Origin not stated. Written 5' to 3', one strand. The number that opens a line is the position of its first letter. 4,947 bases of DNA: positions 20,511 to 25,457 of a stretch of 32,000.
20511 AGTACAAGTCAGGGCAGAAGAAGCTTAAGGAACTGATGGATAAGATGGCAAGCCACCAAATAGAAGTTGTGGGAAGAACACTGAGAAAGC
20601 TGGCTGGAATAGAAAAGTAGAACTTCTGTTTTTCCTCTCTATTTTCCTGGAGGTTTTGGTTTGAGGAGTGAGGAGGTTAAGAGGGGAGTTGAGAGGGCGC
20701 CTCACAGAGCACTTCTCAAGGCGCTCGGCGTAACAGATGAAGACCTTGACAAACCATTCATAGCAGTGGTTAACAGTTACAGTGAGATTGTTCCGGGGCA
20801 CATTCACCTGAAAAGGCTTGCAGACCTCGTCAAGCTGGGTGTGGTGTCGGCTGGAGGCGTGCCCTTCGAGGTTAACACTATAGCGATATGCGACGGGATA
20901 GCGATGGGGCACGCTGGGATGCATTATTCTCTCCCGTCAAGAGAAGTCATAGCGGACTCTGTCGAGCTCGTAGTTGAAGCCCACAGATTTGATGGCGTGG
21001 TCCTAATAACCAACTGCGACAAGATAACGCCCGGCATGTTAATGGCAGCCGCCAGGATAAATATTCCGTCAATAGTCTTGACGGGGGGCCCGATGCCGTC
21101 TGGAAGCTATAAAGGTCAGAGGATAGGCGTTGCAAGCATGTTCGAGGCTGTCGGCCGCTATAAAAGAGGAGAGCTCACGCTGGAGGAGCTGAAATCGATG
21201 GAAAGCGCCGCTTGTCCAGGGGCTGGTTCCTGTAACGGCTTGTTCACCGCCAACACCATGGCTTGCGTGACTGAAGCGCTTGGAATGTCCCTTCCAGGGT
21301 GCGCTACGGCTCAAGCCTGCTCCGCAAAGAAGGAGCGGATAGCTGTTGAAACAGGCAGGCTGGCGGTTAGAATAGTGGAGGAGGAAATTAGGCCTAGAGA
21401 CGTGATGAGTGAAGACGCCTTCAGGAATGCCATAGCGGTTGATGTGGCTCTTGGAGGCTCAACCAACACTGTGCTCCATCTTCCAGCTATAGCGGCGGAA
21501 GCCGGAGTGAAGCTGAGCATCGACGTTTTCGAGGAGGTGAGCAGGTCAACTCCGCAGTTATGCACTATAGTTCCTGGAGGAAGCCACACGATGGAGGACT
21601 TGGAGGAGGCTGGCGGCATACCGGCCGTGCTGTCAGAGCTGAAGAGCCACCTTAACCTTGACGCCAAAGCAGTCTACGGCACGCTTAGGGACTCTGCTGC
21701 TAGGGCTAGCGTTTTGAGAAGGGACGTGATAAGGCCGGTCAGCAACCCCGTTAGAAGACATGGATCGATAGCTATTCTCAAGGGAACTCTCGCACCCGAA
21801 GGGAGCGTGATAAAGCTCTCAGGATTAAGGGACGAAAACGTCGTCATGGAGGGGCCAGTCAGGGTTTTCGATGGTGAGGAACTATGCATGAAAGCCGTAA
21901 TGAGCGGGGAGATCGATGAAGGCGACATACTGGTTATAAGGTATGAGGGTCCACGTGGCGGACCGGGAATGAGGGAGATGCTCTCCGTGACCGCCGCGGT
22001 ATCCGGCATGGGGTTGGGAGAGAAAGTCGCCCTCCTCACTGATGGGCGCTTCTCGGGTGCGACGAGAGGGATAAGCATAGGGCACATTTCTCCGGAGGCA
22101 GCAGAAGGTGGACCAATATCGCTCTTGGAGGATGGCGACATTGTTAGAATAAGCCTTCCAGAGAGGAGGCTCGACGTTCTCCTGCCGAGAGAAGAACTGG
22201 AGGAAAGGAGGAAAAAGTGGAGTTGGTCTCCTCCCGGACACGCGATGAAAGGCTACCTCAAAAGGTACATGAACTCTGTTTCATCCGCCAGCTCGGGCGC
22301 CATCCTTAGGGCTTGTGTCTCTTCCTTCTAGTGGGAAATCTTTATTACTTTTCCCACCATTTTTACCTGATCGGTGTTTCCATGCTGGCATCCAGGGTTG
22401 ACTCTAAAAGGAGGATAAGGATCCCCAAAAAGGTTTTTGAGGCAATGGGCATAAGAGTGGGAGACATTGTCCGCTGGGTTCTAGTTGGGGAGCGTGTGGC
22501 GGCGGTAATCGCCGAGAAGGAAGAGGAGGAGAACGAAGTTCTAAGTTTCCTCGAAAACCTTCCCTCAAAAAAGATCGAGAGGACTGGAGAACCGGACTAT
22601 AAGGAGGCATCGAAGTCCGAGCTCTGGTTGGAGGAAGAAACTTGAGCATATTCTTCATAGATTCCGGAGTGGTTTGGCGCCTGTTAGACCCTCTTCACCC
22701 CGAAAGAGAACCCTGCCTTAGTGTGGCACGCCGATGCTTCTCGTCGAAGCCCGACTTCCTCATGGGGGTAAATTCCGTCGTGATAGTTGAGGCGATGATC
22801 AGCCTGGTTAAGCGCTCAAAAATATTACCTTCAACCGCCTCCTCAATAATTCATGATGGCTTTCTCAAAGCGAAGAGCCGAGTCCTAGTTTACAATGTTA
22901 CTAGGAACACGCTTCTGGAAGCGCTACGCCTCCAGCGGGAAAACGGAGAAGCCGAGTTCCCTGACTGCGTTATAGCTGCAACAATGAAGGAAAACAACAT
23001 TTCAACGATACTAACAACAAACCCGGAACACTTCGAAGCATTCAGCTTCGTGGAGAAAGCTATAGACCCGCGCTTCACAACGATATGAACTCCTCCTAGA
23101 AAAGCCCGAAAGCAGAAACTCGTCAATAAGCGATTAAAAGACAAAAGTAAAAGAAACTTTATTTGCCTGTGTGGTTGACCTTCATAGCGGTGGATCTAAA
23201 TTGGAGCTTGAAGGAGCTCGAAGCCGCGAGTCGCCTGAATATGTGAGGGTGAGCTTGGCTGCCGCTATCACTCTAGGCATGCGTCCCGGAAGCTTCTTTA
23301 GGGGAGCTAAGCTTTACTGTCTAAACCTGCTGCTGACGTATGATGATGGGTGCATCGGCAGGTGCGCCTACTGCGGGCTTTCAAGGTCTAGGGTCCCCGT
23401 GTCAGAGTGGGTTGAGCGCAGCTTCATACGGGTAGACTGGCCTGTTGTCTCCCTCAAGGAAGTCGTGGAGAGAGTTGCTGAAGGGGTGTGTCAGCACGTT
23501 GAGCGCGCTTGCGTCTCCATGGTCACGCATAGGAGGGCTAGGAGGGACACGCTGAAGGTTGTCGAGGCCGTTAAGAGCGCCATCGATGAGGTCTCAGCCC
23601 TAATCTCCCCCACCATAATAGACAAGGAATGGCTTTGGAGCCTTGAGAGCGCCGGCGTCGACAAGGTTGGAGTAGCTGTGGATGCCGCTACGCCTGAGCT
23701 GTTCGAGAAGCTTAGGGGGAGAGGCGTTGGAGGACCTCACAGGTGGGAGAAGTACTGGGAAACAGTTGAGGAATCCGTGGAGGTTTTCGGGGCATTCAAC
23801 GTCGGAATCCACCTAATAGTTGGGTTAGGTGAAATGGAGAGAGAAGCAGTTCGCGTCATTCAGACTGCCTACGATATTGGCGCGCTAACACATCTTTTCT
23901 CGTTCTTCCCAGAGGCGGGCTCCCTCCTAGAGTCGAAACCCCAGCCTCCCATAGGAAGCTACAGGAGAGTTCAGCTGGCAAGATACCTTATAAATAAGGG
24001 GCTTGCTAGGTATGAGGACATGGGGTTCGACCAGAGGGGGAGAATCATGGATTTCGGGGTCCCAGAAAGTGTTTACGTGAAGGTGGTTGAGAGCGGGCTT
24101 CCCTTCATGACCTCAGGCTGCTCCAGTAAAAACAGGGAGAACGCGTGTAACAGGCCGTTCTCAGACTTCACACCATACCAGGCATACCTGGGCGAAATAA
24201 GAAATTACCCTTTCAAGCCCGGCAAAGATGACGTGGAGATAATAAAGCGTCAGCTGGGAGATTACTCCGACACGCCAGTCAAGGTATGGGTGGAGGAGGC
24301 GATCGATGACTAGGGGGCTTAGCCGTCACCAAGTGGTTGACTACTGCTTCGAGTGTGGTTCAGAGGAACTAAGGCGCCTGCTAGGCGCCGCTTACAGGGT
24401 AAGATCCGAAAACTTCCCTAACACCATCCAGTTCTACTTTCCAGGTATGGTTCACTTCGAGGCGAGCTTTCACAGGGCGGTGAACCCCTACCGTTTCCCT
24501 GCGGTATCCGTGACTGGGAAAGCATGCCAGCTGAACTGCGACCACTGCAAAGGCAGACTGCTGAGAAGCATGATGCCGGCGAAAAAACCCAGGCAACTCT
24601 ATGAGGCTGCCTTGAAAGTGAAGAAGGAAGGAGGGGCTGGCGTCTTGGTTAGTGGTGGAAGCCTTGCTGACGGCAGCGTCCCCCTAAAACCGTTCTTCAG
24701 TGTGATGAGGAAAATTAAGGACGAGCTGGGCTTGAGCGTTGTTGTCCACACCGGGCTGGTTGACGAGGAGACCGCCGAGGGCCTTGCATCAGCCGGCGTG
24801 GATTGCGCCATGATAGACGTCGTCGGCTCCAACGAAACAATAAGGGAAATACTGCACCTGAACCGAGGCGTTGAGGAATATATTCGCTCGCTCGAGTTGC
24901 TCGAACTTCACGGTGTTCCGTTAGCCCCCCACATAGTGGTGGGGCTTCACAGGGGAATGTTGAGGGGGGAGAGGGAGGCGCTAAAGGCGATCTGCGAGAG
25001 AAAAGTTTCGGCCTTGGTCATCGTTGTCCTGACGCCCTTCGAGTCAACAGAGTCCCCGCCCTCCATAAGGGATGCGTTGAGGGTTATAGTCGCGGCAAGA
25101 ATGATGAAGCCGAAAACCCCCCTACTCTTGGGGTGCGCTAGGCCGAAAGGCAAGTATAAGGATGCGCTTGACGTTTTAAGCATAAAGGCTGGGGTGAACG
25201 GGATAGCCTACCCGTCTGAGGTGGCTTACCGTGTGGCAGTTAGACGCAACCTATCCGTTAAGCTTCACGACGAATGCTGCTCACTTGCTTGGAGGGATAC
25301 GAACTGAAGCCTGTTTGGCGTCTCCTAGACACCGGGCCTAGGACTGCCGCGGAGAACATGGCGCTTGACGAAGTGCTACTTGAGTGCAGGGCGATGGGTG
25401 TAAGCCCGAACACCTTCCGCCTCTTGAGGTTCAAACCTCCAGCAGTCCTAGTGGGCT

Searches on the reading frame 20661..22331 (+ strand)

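Call 3: search_protein_families(library=pfam, proteins=[window:20661-22331:+])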
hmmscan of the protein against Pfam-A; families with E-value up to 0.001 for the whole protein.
window:20661-22331:+ (556 aa): 2 families
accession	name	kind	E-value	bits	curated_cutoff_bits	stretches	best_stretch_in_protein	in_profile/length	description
PF00920.27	ILVD_EDD_N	-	4.6e-133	443.7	27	1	31-341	1-311/316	Dihydroxy-acid/6-phosphogluconate dehydratase N-terminal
PF24877.1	ILV_EDD_C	-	1.5e-74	250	27.7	1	355-547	1-191/191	Dihydroxy-acid/6-phosphogluconate dehydratase C-terminal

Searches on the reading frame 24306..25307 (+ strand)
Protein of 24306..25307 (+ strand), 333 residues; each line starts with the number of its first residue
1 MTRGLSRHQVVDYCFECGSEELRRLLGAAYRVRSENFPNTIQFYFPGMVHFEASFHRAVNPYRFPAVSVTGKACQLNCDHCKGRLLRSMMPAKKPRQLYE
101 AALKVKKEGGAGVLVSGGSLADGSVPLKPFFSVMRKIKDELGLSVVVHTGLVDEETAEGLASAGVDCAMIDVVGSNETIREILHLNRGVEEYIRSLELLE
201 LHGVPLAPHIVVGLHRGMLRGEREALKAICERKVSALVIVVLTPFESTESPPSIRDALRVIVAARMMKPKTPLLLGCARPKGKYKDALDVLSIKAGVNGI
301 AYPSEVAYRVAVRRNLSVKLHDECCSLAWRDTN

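Call 3: search_protein_families(library=pfam, proteins=[window:24306-25307:+])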
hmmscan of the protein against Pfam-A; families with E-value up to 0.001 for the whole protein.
window:24306-25307:+ (333 aa): 1 family
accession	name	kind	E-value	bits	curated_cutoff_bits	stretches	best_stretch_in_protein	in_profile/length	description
PF04055.27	Radical_SAM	-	1.5e-10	41.9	29.5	1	70-212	3-150/166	Radical SAM superfamily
